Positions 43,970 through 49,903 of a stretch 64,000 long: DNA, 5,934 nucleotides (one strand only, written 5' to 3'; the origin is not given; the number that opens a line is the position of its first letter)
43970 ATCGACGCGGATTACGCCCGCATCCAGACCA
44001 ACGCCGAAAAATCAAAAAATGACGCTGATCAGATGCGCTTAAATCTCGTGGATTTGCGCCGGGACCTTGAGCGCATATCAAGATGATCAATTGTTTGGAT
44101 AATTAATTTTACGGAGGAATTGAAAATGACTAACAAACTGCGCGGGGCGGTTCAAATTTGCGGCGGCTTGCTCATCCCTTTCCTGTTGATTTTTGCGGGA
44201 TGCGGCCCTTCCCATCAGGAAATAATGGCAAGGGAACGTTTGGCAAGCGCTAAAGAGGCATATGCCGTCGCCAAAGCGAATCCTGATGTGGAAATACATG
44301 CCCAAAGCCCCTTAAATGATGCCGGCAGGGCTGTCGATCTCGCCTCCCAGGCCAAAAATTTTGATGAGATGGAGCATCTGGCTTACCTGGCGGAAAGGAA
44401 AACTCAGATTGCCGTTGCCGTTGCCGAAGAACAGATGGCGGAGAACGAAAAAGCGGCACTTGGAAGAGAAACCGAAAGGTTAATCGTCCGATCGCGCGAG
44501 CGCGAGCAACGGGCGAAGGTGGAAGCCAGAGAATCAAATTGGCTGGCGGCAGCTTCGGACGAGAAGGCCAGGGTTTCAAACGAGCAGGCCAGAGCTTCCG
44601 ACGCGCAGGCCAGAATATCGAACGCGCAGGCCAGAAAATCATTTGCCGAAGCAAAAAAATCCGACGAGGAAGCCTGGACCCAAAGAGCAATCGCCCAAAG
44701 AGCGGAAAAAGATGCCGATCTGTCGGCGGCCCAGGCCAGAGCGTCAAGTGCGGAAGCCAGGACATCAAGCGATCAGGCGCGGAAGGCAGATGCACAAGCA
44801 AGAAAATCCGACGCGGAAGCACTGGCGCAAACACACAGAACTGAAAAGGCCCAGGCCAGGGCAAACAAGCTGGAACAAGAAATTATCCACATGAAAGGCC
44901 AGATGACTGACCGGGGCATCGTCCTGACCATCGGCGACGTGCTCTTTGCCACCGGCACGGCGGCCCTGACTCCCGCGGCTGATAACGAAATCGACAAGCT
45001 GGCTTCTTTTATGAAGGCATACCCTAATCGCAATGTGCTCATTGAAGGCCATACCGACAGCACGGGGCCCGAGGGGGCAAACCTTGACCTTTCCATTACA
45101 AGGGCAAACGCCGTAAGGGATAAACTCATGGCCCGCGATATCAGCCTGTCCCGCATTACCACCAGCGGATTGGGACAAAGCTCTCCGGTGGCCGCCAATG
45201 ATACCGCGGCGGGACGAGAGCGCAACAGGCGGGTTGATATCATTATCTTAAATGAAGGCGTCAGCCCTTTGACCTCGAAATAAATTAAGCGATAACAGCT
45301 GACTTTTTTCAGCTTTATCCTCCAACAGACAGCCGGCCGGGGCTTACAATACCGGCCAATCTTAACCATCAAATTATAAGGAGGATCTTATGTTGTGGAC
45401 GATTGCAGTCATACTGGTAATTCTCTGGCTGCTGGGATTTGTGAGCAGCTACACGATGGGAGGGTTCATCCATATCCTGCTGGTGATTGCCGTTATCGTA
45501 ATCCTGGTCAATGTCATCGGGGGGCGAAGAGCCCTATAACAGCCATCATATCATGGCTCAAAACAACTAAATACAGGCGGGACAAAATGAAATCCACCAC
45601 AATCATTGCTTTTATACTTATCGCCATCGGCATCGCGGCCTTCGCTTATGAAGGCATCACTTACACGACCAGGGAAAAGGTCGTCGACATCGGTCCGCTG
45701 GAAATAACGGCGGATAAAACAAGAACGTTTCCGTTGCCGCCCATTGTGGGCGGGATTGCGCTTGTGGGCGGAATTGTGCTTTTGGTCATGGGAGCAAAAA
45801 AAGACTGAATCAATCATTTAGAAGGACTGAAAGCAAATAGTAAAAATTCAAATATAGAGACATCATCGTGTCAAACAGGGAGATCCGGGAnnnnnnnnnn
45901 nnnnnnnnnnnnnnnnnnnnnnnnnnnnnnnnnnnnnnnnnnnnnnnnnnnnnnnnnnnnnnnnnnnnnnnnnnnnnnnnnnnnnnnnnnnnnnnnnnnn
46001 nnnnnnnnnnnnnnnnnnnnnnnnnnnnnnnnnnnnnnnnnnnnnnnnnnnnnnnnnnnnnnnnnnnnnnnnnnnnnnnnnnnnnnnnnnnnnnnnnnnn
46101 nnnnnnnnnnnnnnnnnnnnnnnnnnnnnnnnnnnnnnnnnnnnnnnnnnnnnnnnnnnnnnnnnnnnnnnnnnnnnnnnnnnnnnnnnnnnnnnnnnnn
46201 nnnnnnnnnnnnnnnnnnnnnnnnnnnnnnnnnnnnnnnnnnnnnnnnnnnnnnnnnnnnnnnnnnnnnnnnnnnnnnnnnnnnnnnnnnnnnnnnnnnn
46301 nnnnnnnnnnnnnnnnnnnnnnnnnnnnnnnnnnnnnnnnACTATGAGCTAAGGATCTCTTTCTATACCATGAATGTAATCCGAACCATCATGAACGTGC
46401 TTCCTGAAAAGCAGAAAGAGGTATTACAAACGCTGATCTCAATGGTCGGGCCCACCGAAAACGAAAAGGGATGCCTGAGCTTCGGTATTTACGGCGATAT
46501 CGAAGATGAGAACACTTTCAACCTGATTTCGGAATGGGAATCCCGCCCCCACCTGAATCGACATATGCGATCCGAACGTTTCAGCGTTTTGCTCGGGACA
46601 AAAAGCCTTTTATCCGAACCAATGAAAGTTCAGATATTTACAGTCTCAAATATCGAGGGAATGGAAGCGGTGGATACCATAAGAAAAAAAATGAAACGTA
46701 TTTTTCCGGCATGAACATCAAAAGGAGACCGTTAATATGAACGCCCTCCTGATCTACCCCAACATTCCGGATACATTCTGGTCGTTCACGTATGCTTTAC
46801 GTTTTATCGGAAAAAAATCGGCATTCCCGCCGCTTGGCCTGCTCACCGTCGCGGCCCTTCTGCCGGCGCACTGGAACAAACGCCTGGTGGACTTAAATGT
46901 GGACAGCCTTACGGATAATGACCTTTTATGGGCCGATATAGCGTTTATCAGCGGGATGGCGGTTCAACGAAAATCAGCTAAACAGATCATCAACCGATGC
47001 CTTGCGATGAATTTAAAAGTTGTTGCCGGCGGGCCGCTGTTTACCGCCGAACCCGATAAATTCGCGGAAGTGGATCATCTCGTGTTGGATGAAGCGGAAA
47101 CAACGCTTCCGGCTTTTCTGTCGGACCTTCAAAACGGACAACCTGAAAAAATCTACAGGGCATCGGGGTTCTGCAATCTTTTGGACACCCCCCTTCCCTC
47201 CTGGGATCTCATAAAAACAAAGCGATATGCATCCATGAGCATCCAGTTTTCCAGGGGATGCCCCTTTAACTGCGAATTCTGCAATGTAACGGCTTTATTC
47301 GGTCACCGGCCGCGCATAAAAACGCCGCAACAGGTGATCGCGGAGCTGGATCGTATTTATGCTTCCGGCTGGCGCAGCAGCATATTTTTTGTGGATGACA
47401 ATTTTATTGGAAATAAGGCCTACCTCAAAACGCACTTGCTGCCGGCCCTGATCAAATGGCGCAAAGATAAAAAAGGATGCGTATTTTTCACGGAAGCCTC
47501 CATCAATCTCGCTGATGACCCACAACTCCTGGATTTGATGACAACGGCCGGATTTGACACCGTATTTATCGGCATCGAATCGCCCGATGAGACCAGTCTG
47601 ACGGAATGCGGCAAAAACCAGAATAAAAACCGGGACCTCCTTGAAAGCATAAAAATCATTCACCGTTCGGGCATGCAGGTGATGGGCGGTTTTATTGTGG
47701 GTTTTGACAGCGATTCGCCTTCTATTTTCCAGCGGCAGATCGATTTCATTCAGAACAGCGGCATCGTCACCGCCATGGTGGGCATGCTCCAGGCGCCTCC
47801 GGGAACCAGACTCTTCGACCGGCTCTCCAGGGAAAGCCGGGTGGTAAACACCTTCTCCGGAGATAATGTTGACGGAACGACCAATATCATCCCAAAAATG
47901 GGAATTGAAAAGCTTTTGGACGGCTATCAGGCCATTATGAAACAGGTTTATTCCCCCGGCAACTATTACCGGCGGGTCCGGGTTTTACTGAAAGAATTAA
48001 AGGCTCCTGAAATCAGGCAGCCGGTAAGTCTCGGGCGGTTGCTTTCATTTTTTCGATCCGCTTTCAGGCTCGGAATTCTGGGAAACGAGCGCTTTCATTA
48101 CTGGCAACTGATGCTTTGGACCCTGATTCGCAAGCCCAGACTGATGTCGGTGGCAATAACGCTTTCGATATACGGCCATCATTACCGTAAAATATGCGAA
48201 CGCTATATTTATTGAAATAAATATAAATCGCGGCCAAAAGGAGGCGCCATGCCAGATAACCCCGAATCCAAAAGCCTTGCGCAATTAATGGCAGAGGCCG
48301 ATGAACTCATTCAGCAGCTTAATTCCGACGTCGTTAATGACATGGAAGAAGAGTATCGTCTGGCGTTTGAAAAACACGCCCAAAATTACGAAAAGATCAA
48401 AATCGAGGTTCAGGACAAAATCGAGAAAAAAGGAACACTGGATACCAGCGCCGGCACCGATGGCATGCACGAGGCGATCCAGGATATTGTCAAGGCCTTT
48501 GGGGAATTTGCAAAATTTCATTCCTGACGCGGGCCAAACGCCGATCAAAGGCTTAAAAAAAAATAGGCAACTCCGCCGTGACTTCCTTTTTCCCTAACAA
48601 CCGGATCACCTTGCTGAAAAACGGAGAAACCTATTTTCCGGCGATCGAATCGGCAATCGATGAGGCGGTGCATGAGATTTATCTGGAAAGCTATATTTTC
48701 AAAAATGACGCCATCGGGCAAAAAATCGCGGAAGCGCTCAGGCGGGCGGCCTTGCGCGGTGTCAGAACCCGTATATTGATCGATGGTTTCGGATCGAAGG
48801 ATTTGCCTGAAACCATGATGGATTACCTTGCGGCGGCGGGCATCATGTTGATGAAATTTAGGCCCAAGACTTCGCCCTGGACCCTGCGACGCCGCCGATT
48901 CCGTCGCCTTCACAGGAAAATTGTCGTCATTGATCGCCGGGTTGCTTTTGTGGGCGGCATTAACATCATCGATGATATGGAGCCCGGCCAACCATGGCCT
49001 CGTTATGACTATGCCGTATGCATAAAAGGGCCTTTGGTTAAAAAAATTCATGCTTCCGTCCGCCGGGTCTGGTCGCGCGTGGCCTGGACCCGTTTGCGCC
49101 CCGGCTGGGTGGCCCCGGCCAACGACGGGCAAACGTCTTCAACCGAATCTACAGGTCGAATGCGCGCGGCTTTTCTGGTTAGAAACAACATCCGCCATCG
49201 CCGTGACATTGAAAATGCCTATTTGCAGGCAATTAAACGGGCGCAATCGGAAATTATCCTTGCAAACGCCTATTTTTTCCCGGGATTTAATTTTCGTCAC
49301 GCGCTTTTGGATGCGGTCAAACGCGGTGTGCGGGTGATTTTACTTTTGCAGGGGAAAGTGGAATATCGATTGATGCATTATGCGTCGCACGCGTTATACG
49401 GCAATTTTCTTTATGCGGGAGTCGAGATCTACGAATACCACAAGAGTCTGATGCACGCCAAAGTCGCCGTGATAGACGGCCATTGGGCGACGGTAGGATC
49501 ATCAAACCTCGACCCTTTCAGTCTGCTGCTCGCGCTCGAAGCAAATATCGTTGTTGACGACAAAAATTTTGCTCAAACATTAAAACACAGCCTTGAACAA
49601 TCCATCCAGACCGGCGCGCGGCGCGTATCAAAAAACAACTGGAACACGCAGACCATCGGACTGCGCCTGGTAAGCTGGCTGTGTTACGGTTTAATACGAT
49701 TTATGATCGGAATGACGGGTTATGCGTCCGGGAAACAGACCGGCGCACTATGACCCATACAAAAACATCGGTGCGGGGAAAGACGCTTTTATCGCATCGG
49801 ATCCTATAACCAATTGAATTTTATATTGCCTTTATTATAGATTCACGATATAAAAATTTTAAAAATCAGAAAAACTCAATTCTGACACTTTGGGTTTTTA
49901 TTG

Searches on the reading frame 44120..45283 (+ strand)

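Call 8: search_protein_families(library=pfam, proteins=[window:44120-45283:+])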
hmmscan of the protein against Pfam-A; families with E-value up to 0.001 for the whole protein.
window:44120-45283:+ (387 aa): 2 families
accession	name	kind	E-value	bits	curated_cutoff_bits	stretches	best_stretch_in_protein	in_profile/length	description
PF00691.25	OmpA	-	7.6e-23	81.1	27.2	1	275-370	1-98/98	OmpA family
PF14346.11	DUF4398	-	8.9e-09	36.2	27.9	1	40-113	2-77/78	Domain of unknown function (DUF4398)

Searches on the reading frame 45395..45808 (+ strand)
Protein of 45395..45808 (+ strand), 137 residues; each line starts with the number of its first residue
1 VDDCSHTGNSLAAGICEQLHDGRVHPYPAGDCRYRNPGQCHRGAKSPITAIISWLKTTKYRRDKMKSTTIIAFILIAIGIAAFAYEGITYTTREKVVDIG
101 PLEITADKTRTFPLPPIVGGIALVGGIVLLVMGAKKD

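Call 8: search_protein_families(library=pfam, proteins=[window:45395-45808:+])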
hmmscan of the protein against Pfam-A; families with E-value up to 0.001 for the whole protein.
window:45395-45808:+ (137 aa): 0 families

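Call 66: search_protein_families(library=pfam, proteins=[window:45395-45808:+], max_evalue=1)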
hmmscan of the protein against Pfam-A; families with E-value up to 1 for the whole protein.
window:45395-45808:+ (137 aa): 5 families
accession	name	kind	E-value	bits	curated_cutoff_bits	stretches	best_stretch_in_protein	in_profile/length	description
PF02656.20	DUF202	-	0.0072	17.2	23.4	1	68-95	40-67/68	Domain of unknown function (DUF202)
PF07331.16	TctB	-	0.039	14.6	29.1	1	70-131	2-49/137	Tripartite tricarboxylate transporter TctB family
PF01490.24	Aa_trans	-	0.091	11.8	25.6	1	55-90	176-211/410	Transmembrane amino acid transporter protein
PF11381.13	DUF3185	-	0.17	12.3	25.3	1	117-134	2-19/59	Protein of unknown function (DUF3185)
PF24008.1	DUF7322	-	0.73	9.9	27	0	118-134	40-56/61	Domain of unknown function (DUF7322)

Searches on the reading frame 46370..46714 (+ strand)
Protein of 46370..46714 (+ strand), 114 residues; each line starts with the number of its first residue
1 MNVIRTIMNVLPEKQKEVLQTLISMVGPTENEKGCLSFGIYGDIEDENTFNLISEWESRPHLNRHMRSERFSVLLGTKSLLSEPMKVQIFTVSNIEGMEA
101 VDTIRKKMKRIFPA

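Call 9: search_protein_families(library=pfam, proteins=[window:46370-46714:+])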
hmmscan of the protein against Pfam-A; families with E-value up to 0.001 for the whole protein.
window:46370-46714:+ (114 aa): 1 family
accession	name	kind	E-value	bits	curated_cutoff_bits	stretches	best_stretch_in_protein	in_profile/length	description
PF03992.22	ABM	-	1.9e-14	54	23.1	1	8-71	8-72/78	Antibiotic biosynthesis monooxygenase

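Call 27: search_protein_families(library=ncbifam, proteins=[window:46370-46714:+], max_evalue=0.00001)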
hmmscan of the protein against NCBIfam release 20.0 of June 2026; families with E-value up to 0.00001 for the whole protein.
window:46370-46714:+ (114 aa): 0 families

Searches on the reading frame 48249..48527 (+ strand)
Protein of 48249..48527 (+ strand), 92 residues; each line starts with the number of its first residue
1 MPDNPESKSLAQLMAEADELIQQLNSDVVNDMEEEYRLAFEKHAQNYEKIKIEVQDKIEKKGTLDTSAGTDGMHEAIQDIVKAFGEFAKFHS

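Call 9: search_protein_families(library=pfam, proteins=[window:48249-48527:+])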
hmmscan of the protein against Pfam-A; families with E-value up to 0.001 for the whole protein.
window:48249-48527:+ (92 aa): 0 families

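Call 27: search_protein_families(library=ncbifam, proteins=[window:48249-48527:+], max_evalue=0.00001)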
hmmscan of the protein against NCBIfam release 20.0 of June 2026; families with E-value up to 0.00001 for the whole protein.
window:48249-48527:+ (92 aa): 0 families

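Call 66: search_protein_families(library=pfam, proteins=[window:48249-48527:+], max_evalue=1)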
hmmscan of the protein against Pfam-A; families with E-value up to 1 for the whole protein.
window:48249-48527:+ (92 aa): 11 families
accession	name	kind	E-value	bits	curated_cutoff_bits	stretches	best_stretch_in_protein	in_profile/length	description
PF21713.2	DncV_C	-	0.0034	17.7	28.4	1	12-86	50-124/135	Cyclic GMP-AMP synthase, C-terminal domain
PF14772.11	NYD-SP28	-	0.0079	16.6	22.1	1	8-46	64-101/102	Sperm tail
PF19795.4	DUF6279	-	0.0079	16.6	27.7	1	9-61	67-119/195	Family of unknown function (DUF6279)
PF04822.18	Takusan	-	0.011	16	28.1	1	10-55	26-68/85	Takusan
PF17279.8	DUF5344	-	0.021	15.8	27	1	39-88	14-63/87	Family of unknown function (DUF5344)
PF18840.6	LPD25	-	0.053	14.6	27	1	14-80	26-87/97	Large polyvalent protein associated domain 25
PF18915.5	DUF5667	-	0.058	14.3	27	1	14-57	41-83/99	Domain of unknown function (DUF5667)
PF09430.16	EMC7_beta-sandw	-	0.13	12.9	26.6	1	33-66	38-71/122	ER membrane protein complex subunit 7, beta-sandwich domain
PF09072.15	TMA7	-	0.14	13.4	27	1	31-67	19-54/62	Translation machinery associated TMA7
PF13250.11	DUF4041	-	0.14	12.5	27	1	15-56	9-50/56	Domain of unknown function (DUF4041)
PF18043.6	T4_Rnl2_C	-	0.9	10.3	27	0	16-60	37-74/82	T4 RNA ligase 2 C-terminal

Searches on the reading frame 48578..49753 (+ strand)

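Call 9: search_protein_families(library=pfam, proteins=[window:48578-49753:+])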
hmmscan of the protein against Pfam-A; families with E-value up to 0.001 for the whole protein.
window:48578-49753:+ (391 aa): 3 families
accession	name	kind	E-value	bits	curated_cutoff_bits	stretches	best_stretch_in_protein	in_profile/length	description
PF13091.12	PLDc_2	-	4.6e-42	143.4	27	2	216-341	2-130/132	PLD-like domain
PF00614.28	PLDc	-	3.5e-12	46.2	21.9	1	109-130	3-24/28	Phospholipase D Active site motif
PF11495.14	Regulator_TrmB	-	8.1e-06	25.7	22.2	0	205-259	5-58/233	Archaeal transcriptional regulator TrmB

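Call 27: search_protein_families(library=ncbifam, proteins=[window:48578-49753:+], max_evalue=0.00001)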
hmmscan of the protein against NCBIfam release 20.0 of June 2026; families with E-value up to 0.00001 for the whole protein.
window:48578-49753:+ (391 aa): 8 families
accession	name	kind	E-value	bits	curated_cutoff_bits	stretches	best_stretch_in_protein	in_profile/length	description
NF008427.0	PRK11263.1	equivalog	5.7e-117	391.3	281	1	3-382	4-379/409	cardiolipin synthase ClsB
TIGR04265.1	bac_cardiolipin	equivalog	5.9e-59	200.3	290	1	7-365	118-472/483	cardiolipin synthase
NF009107.0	PRK12452.1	equivalog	2.4e-49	168.4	787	1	11-365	143-498/509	cardiolipin synthase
NF038319.1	DISARM_DrmC_I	equivalog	4.2e-25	88.7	133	2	208-343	92-235/236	DISARM system phospholipase D-like protein DrmC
NF010492.0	PRK13912.1-3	equivalog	1.9e-11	43.8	297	0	20-129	36-139/178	nuclease NucT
NF010493.0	PRK13912.1-4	equivalog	7.3e-11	42.3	351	0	26-129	35-132/171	nuclease NucT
NF010490.0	PRK13912.1-1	equivalog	3.3e-10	40.3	211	0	212-337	32-150/159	nuclease NucT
NF006946.0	PRK09428.1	equivalog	4.4e-08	32.5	314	0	282-347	346-412/451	CDP-diacylglycerol--serine O-phosphatidyltransferase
